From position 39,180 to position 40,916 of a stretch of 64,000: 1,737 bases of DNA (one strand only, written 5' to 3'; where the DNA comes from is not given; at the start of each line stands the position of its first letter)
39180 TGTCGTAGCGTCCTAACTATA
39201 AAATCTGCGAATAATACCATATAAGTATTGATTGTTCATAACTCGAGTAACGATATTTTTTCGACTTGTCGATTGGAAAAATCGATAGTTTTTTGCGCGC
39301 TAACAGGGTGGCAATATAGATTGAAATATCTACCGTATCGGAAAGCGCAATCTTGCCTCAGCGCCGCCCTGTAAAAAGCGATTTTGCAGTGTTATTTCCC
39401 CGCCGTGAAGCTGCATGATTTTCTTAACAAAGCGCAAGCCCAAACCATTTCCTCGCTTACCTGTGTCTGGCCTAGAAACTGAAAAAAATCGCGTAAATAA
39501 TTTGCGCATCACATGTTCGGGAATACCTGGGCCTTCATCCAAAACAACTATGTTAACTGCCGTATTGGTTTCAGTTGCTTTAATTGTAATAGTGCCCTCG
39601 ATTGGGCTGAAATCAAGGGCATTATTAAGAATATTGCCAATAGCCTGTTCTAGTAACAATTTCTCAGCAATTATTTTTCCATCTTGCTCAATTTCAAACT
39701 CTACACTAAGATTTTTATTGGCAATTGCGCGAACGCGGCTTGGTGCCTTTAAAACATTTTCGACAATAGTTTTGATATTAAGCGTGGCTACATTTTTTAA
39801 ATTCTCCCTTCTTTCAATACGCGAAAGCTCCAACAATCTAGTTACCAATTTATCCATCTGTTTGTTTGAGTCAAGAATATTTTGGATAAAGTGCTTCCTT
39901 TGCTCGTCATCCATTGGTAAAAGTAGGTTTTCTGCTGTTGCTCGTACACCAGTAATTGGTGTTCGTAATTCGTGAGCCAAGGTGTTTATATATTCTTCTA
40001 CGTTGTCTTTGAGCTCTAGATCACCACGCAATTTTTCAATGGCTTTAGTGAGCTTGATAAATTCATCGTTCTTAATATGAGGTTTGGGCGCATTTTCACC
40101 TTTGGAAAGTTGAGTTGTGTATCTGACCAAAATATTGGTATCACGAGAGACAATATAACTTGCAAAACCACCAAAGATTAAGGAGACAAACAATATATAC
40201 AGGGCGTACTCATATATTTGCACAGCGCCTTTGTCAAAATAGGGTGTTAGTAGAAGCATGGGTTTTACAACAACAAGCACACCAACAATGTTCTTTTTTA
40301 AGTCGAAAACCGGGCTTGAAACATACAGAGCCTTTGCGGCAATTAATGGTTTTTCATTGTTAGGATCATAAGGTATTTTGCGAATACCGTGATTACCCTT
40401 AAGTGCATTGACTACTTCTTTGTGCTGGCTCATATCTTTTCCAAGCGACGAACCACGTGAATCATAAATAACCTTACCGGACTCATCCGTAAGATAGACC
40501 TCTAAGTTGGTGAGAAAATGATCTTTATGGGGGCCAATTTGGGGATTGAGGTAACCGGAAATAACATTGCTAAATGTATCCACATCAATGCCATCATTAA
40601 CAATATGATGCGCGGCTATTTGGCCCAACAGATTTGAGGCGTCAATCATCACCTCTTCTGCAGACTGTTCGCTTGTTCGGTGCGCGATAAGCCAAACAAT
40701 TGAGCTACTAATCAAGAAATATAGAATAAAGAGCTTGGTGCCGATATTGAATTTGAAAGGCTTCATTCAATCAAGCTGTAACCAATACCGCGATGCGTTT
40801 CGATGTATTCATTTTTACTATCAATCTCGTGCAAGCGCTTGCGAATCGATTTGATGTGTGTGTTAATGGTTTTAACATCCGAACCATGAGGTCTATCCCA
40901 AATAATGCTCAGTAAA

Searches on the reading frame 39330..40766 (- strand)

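Call 6: search_protein_families(library=ncbifam, proteins=[window:39330-40766:-], max_evalue=0.00001)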
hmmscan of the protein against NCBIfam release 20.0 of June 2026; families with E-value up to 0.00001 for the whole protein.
window:39330-40766:- (478 aa): 78 families (the best 25 are shown)
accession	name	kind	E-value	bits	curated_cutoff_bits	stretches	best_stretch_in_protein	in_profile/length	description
NF008312.0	PRK11100.1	equivalog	1.5e-115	386.7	356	1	7-476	2-473/477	two-component system sensor histidine kinase CreC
NF046044.1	PnpS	equivalog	4.3e-43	147.8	400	1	255-467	169-382/390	two-component system histidine kinase PnpS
NF033092.0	HK_WalK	equivalog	7.6e-41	140.3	725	1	257-467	373-585/594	cell wall metabolism sensor histidine kinase WalK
TIGR02966.1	phoR_proteo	equivalog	2.6e-40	138.5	334.2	1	251-467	109-326/333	phosphate regulon sensor histidine kinase PhoR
NF006800.0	PRK09303.1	equivalog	1.1e-33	116.7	342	1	231-467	129-368/383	histidine kinase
NF041735.1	hist_kin_RppB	equivalog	4.4e-32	111.4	400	1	259-468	219-431/438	two-component system sensor histidine kinase RppB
NF058527.1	HistKinChvGCaul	equivalog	8.1e-32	110.6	740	1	227-475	276-527/535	two-component sensor histidine kinase ChvG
TIGR03785.1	marine_sort_HK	equivalog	1.9e-31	109.1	612.2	1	115-468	346-695/703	proteobacterial dedicated sortase system histidine kinase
TIGR01386.1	cztS_silS_copS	subfamily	7.3e-31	107.6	292.55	1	259-462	244-445/457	heavy metal sensor histidine kinase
NF008025.0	PRK10755.1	equivalog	7.5e-31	107.1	314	1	232-476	118-355/362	two-component system sensor histidine kinase PmrB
NF008468.0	PRK11360.1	equivalog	3.5e-30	105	646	1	258-477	398-608/616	two-component system sensor histidine kinase AtoS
NF012163.2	BaeS_SmeS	equivalog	4.7e-30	104.9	500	1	188-465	166-447/457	sensor histidine kinase efflux regulator BaeS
NF047874.1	MASE3_PAS_HK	subfamily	8.5e-30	104.1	560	1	241-476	383-624/655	MASE3 domain-containing sensor histidine kinase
NF045900.1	HisKinCpxALeg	equivalog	5.5e-28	97.9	800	1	232-476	206-450/451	two-component system sensor histidine kinase CpxA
NF007664.1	PRK10337.1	equivalog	5.5e-28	97.8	475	1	262-474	236-441/442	quorum sensing histidine kinase QseC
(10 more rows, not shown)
